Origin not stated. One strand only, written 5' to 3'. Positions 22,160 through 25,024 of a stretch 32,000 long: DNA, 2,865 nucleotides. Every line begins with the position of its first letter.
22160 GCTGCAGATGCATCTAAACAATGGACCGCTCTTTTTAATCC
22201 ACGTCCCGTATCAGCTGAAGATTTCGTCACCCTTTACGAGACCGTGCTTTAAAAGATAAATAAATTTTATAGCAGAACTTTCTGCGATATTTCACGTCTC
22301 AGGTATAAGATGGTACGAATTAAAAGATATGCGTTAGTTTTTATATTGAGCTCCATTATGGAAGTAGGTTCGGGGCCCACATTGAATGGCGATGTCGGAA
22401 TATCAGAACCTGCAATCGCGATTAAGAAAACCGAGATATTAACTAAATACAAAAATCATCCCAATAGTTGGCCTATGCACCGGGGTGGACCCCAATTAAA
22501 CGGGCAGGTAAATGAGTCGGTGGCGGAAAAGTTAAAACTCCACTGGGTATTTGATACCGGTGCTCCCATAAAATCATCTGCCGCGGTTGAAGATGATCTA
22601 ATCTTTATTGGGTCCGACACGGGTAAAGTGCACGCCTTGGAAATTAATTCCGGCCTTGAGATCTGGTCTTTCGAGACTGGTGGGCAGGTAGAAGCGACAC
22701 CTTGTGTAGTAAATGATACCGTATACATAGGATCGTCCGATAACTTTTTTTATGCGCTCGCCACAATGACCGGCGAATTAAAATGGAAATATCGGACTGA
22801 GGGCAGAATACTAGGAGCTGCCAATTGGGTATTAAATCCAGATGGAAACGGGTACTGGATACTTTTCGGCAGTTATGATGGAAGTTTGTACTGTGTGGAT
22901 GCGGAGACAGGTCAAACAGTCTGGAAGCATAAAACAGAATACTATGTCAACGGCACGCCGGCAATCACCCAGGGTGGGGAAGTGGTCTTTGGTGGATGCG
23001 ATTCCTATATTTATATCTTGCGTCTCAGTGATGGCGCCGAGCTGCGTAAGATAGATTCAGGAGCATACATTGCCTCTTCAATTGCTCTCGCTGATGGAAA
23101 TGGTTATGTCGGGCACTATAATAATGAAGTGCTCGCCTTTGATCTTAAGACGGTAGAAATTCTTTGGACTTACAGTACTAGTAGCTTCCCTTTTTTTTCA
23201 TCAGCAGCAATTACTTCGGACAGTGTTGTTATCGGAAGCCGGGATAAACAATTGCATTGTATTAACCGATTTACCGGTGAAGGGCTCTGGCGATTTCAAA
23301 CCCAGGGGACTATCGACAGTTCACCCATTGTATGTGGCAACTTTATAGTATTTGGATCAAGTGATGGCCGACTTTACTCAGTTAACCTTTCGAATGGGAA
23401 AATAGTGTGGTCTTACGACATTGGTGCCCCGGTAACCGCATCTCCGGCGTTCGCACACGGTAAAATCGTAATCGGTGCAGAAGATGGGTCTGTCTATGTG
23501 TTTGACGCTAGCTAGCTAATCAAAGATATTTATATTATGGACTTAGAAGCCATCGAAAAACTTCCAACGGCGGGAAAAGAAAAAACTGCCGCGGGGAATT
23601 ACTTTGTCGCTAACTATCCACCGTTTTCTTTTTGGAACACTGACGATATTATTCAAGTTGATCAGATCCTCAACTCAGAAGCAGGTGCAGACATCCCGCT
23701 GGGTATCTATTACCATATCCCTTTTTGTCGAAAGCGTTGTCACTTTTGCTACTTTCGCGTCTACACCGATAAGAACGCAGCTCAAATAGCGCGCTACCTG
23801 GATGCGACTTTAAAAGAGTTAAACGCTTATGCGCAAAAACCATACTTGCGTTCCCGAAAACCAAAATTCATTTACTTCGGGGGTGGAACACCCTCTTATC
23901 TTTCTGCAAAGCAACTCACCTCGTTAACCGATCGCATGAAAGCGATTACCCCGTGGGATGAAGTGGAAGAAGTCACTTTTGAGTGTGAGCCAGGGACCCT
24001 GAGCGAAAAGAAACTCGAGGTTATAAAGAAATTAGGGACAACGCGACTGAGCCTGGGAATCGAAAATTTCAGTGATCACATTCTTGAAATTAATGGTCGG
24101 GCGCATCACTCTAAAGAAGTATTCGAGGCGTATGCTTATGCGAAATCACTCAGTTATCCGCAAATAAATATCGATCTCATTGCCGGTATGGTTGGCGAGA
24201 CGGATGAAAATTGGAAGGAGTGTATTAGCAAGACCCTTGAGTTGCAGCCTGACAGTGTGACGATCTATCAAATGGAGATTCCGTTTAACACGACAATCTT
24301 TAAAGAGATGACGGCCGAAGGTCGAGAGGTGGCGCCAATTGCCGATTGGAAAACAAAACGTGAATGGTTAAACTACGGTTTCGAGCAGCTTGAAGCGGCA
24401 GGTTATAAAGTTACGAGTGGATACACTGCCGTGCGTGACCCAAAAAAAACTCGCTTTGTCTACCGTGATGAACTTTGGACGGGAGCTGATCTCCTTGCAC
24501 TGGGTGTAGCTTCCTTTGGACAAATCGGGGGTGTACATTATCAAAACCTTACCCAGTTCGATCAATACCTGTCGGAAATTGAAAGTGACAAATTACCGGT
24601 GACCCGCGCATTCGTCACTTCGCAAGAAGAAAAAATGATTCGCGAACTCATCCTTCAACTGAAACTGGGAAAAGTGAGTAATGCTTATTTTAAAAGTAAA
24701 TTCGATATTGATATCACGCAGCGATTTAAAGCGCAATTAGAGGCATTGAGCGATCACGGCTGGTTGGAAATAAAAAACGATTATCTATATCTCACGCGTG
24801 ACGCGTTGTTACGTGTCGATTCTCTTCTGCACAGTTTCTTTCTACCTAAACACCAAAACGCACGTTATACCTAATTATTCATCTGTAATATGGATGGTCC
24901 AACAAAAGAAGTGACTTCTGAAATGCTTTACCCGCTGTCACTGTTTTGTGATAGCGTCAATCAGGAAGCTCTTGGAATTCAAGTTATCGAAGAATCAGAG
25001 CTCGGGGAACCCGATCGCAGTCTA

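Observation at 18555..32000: Thirteen-gene operon for a carrier-protein-independent aromatic/acyl metabolite with a dedicated exporter: candidate undescribed pathway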

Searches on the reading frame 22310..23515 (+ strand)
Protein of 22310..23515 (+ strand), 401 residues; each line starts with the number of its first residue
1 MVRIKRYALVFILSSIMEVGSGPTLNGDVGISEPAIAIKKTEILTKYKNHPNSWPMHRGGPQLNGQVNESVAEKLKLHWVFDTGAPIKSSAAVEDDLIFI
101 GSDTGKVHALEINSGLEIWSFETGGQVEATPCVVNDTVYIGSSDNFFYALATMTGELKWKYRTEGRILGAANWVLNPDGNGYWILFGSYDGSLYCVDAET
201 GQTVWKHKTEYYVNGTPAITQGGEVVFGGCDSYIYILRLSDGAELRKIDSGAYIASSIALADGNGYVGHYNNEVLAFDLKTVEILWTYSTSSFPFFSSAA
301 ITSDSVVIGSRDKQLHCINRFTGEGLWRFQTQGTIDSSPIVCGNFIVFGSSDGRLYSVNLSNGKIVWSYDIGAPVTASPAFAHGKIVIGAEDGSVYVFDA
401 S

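Call 5: search_protein_families(library=pfam, proteins=[window:22310-23515:+], max_evalue=0.01)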
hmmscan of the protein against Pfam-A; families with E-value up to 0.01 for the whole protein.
window:22310-23515:+ (401 aa): 13 families
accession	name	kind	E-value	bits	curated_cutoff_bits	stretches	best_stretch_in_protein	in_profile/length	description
PF13570.13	Beta-prop_ACSF4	-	1.9e-65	221.9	133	2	183-400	63-289/329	Beta-alanine-activating enzyme, beta-propeller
PF13360.13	PQQ_2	-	2.8e-40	138.9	27.6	3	78-168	16-106/233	Outer membrane protein assembly factor BamB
PF01011.28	PQQ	-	3.8e-15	56.1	26.7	1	126-219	48-152/595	Glucose/ethanol/alcohol dehydrogenase, beta-propeller domain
PF25292.1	Beta-prop_CGLA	-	1.8e-14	54.4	26.8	1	153-257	16-121/316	Lambda-carrageenase beta-propeller domain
PF23414.1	Beta-prop_EML_2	-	7e-07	29.3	90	0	187-259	16-88/266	Echinoderm microtubule-associated protein second beta-propeller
PF12894.13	ANAPC4_WD40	-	2e-06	28.4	22.9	0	304-374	8-81/91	Anaphase-promoting complex subunit 4 WD40 domain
PF17005.11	WD40_like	-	2.2e-06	27.7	40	1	343-399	53-108/301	WD40-like domain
PF25174.1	Beta-prop_THOC3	-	3.4e-06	26.7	305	1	174-335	95-257/272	THOC3 beta-propeller domain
PF25171.1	Beta-prop_WDR36-Utp21_1st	-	6.6e-06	26.2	80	0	343-399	120-178/266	WDR36/Utp21 first beta-propeller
PF24807.1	WD40_CDC20-Fz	-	0.00015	21.6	200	0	343-399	63-119/292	CDC20/Fizzy WD40 domain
PF14435.11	SUKH-4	-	0.00019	22.1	25.5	0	177-205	75-103/179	SUKH-4 immunity protein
PF20426.4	NBCH_WD40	-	0.00035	20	50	0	311-399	252-341/350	Neurobeachin beta propeller domain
PF24796.1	WDR55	-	0.0008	19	200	0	344-399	150-207/296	WDR55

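Call 7: search_protein_families(library=ncbifam, proteins=[window:22310-23515:+], max_evalue=0.01)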
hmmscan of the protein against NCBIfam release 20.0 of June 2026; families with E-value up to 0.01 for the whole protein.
window:22310-23515:+ (401 aa): 8 families
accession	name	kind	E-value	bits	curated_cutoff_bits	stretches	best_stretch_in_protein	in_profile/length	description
TIGR03300.1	assembly_YfgL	equivalog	2.8e-47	161.2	285.2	4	64-207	74-216/377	outer membrane protein assembly factor BamB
NF053615.1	SerThrKinAfsKStmc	equivalog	6.2e-35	121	1300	3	88-242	657-804/809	protein serine/threonine kinase AfsK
NF008351.0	PRK11138.1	equivalog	2.1e-33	115.4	423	2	301-397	118-219/394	outer membrane protein assembly factor BamB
TIGR03075.1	PQQ_enz_alc_DH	subfamily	1.6e-28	99.6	480.05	3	127-216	61-155/530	PQQ-dependent dehydrogenase, methanol/ethanol family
TIGR04528.1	acido_non_PQQ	subfamily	2.5e-18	66.1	650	2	66-161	23-128/493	acido-empty-quinoprotein group A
TIGR03074.1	PQQ_membr_DH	subfamily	1.4e-10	39.7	832.65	1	126-166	204-244/783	membrane-bound PQQ-dependent dehydrogenase, glucose/quinate/shikimate family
NF041516.1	PA2928_fam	subfamily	1.9e-08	34.1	70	0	138-208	62-128/376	PA2928 family protein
NF050114.1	Rv3212_fam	equivalog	0.00021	20.6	150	0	68-122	47-98/393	Rv3212 family protein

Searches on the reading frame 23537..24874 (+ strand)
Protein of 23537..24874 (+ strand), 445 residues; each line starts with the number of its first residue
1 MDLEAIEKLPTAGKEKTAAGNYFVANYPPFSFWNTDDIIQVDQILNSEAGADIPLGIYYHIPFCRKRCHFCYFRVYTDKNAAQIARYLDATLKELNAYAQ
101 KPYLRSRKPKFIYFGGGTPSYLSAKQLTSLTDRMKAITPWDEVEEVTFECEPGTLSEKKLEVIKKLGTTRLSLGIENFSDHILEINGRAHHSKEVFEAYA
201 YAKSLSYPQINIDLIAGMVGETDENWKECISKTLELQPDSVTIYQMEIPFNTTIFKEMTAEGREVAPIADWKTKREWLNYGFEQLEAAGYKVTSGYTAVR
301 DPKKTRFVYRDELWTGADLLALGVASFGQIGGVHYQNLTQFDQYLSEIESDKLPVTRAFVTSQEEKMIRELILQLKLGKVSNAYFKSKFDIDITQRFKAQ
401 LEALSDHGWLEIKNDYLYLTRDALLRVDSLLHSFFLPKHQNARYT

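Call 5: search_protein_families(library=pfam, proteins=[window:23537-24874:+], max_evalue=0.01)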
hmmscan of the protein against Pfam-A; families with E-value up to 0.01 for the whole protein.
window:23537-24874:+ (445 aa): 2 families
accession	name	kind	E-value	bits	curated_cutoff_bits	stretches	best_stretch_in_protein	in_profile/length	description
PF04055.27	Radical_SAM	-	3.1e-23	83.2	29.5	1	58-230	1-163/166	Radical SAM superfamily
PF06969.22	HemN_C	-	1.8e-07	31.5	24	1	362-425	2-66/67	HemN C-terminal domain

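Call 7: search_protein_families(library=ncbifam, proteins=[window:23537-24874:+], max_evalue=0.01)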
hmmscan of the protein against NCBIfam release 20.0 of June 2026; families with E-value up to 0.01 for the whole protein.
window:23537-24874:+ (445 aa): 27 families (the best 25 are shown)
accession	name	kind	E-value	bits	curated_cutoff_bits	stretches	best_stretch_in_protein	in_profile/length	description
TIGR04107.1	rSAM_HutW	equivalog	1.3e-56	192.2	400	1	56-422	41-402/419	heme anaerobic degradation radical SAM methyltransferase ChuW/HutW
NF006067.1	PRK08208.1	equivalog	5.2e-54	183.8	380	1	37-438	20-418/427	STM4012 family radical SAM protein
TIGR00538.1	hemN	equivalog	1.5e-52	178.9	324.95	1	42-424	37-428/454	oxygen-independent coproporphyrinogen III oxidase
TIGR00539.1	hemN_rel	equivalog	2.3e-49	168.4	205.4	1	57-420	3-355/361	radical SAM family heme chaperone HemW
TIGR03994.1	rSAM_HemZ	equivalog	3.1e-45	155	321.4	1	50-256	80-286/401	coproporphyrinogen dehydrogenase HemZ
NF006064.0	PRK08207.2-2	equivalog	7.9e-38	130.6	504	1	55-262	145-354/465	coproporphyrinogen III oxidase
NF006385.0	PRK08629.1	equivalog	1.1e-34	120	355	1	57-435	55-414/439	coproporphyrinogen III oxidase family protein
NF006060.0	PRK08207.1-3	equivalog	3.1e-34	118.6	653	1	55-261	150-359/477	coproporphyrinogen III oxidase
NF006061.0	PRK08207.1-4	equivalog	1.5e-32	113.1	702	1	55-247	174-369/501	coproporphyrinogen III oxidase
NF005133.0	PRK06582.1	equivalog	6.7e-32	111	597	1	55-425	12-379/390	coproporphyrinogen III oxidase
NF006062.0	PRK08207.1-5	equivalog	4.9e-28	98.2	1007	1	55-259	149-355/476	coproporphyrinogen III oxidase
NF006066.0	PRK08207.2-5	equivalog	1.3e-25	90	1117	1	55-248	191-386/518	coproporphyrinogen III oxidase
NF006059.0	PRK08207.1-1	equivalog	1.5e-25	89.9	1012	1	56-248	173-368/496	coproporphyrinogen III oxidase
NF004567.0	PRK05904.1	equivalog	1.3e-23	83.8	355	1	57-338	9-275/353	coproporphyrinogen III oxidase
NF006065.0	PRK08207.2-4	equivalog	1.8e-23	83.3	922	1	57-249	171-369/484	coproporphyrinogen III oxidase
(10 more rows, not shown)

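Call 41: search_solved_structures(query=window:23537-24874:+, max_evalue=0.00001)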
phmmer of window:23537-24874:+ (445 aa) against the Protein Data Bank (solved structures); distinct sequences matched with E-value up to 0.00001: 5.
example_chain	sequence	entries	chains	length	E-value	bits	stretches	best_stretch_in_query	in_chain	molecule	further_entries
1olt_A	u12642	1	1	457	6.9e-31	110.8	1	52-404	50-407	OXYGEN-INDEPENDENT COPROPORPHYRINOGEN III OXIDASE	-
9p2u_A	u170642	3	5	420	1.9e-20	76.4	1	54-248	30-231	Radical S-adenosylmethionine methyltransferase NocN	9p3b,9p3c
6iad_A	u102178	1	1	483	5e-06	28.9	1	146-259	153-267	Histone acetyltransferase, ELP3 family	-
6iaz_A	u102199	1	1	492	5.1e-06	28.9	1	146-259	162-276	Histone acetyltransferase, ELP3 family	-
6ia8_A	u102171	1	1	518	5.2e-06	28.8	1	146-259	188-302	Histone acetyltransferase, ELP3 family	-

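Call 43: find_homologous_proteins(query=window:23537-24874:+, max_evalue=1e-30)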
Query window:23537-24874:+ (445 aa): 8000 proteins with E <= 1e-30 among 8000 candidates; the best 120 are listed.
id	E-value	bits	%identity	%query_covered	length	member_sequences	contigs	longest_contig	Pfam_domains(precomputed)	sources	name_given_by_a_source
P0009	3.0e-281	951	92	100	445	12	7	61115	PF04055.28,PF06969.23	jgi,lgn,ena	jgi:oxygen-independent coproporphyrinogen-3 oxidase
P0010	2.2e-252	856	82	100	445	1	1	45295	PF04055.28,PF06969.23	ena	-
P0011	2.4e-244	829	78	100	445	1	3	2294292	PF04055.28,PF06969.23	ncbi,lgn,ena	-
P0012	2.9e-239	812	78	100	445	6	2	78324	PF04055.28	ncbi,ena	-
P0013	2.6e-224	763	-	-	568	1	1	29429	PF04055.28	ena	-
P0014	4.4e-202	690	65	97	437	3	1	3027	PF04055.28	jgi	-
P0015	1.0e-201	689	65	99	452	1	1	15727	PF04055.28,PF06969.23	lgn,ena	-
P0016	1.1e-201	688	67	97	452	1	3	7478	PF04055.28,PF06969.23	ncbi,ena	-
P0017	1.6e-201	688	65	97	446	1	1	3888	PF04055.28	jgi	-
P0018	1.9e-201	688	65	99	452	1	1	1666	PF04055.28,PF06969.23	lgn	-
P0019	1.9e-201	688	66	97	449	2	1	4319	PF04055.28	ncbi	-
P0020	9.5e-201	685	66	97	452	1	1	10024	PF04055.28,PF06969.23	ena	-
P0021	1.2e-200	685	65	96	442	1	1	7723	PF04055.28,PF06969.23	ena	-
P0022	1.3e-200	685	66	97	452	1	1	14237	PF04055.28,PF06969.23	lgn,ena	-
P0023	3.1e-200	684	64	100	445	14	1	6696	PF04055.28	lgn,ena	-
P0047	1.6e-197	675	63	99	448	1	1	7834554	PF04055.28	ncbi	ncbi:coproporphyrinogen-III oxidase family protein [Verrucomicrobiota bacterium sgz303538]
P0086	2.9e-196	671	63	97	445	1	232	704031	PF04055.28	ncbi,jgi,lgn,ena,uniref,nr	ncbi:coproporphyrinogen-III oxidase family protein [Opitutales bacterium]|jgi:oxygen-independent cop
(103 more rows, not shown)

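Call 49: find_encoding_contigs(protein=P0047, flank=10000, max_places=1)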
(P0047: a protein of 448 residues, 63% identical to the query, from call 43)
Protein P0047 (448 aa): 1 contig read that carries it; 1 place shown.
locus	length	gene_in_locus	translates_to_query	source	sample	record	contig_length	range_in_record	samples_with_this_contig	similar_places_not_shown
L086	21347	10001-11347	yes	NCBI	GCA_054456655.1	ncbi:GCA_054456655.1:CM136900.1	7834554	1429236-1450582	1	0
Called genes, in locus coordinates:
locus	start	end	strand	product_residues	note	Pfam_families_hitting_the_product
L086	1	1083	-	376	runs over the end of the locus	PF02470:MlaD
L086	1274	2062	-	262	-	PF00005:ABC_tran, PF13304:AAA_21 (faint)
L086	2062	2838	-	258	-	PF02405:MlaE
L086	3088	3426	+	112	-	PF00543:P-II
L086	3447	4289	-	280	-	PF00481:PP2C (weak), PF13672:PP2C_2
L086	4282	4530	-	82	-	-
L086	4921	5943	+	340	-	PF03951:Gln-synt_N, PF00120:Gln-synt_C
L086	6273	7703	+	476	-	PF03951:Gln-synt_N, PF00120:Gln-synt_C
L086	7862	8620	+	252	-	-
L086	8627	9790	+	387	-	-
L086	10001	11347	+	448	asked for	PF04055:Radical_SAM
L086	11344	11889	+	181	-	-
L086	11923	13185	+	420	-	PF00070:Pyr_redox (faint), PF00890:FAD_binding_2 (weak), PF01266:DAO (weak), PF01494:FAD_binding_3, PF04820:Trp_halogenase, PF12831:FAD_oxidored, PF13450:NAD_binding_8 (weak), PF04820:Trp_halogenase, +2 more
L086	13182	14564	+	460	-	PF13570:Beta-prop_ACSF4 (faint), PF01011:PQQ (faint), PF13360:PQQ_2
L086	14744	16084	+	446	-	PF13579:Glyco_trans_4_4, PF13439:Glyco_transf_4, PF20706:GT4-conflict (weak), PF00534:Glycos_transf_1, PF13692:Glyco_trans_1_4, PF13524:Glyco_trans_1_2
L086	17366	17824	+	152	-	PF13279:4HBT_2, PF03061:4HBT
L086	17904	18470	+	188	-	-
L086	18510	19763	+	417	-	PF00501:AMP-binding, PF14535:AMP-binding_C_2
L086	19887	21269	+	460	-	PF04450:BSP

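Call 50: find_encoding_contigs(protein=P0086, flank=10000, max_places=1)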
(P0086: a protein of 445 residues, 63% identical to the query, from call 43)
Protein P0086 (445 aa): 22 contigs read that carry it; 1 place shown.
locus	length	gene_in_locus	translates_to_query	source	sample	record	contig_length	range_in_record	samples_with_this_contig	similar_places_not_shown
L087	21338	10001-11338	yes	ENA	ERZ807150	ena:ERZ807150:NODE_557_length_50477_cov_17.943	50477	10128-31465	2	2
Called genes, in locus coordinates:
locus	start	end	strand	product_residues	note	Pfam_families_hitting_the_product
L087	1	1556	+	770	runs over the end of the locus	PF13360:PQQ_2, PF01011:PQQ (faint), PF13360:PQQ_2, PF13570:Beta-prop_ACSF4 (weak)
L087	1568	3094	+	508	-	PF13360:PQQ_2, PF13570:Beta-prop_ACSF4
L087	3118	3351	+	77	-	-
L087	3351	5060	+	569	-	PF00474:SSF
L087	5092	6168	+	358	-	PF00501:AMP-binding (faint)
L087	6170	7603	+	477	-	PF00171:Aldedh (weak)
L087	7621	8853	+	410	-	PF00465:Fe-ADH, PF13685:Fe-ADH_2, PF25137:ADH_Fe_C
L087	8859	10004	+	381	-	-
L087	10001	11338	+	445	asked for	PF04055:Radical_SAM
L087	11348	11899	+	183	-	-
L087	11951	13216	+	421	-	PF00890:FAD_binding_2 (faint), PF01266:DAO (faint), PF01494:FAD_binding_3, PF04820:Trp_halogenase, PF12831:FAD_oxidored, PF13450:NAD_binding_8 (weak), PF04820:Trp_halogenase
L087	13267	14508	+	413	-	PF13439:Glyco_transf_4 (faint), PF13579:Glyco_trans_4_4 (faint), PF20706:GT4-conflict, PF00534:Glycos_transf_1, PF13692:Glyco_trans_1_4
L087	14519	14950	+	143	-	PF13279:4HBT_2, PF03061:4HBT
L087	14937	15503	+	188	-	-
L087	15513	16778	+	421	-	PF00501:AMP-binding, PF14535:AMP-binding_C_2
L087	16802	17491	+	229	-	PF00005:ABC_tran, PF02463:SMC_N (faint), PF13304:AAA_21 (faint)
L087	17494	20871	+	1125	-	PF12704:MacB_PCD (faint), PF02687:FtsX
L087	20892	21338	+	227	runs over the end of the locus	-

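Call 59: search_protein_families(library=ncbifam, proteins=[L086:7862-8620:+], max_evalue=0.001)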
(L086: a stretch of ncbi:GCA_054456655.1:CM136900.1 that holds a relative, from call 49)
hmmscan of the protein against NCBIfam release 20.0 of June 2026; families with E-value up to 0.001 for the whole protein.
L086:7862-8620:+ (252 aa): 0 families

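Call 64: search_protein_families(library=pfam, proteins=[L086:8627-9790:+, L086:19887-21269:+], max_evalue=1)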
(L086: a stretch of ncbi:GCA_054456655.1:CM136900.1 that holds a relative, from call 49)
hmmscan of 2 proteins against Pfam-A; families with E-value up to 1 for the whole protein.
L086:8627-9790:+ (387 aa): 4 families
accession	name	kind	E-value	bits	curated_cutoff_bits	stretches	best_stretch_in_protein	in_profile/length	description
PF04286.17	DUF445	-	0.0045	17.4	33.8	1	66-130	201-263/368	Protein of unknown function (DUF445)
PF19954.5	EAD10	-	0.017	15.6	24.1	1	78-111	5-38/77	Effector-associated domain 10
PF02881.24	SRP54_N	-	0.26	12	22.4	0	77-113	2-43/75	SRP54-type protein, helical bundle domain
PF03752.18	ALF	-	0.64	10.5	25.4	0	243-261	6-24/42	Short repeats of unknown function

L086:19887-21269:+ (460 aa): 5 families
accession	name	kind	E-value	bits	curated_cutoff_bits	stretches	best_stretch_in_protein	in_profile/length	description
PF04450.18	BSP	-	8.6e-22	78.4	23.8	1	277-440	53-206/207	Peptidase of plants and bacteria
PF13485.12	Peptidase_MA_2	-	0.01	16.1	32.4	0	291-361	37-101/201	Peptidase MA superfamily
PF13699.11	eCIS_core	-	0.045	14.4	22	1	298-338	37-76/79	eCIS core domain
PF13203.12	DUF2201_N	-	0.057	13.5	23.2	1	282-340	19-77/271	Putative metallopeptidase domain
PF07607.17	DUF1570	-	0.21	12.3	22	0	326-362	4-38/129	Protein of unknown function (DUF1570)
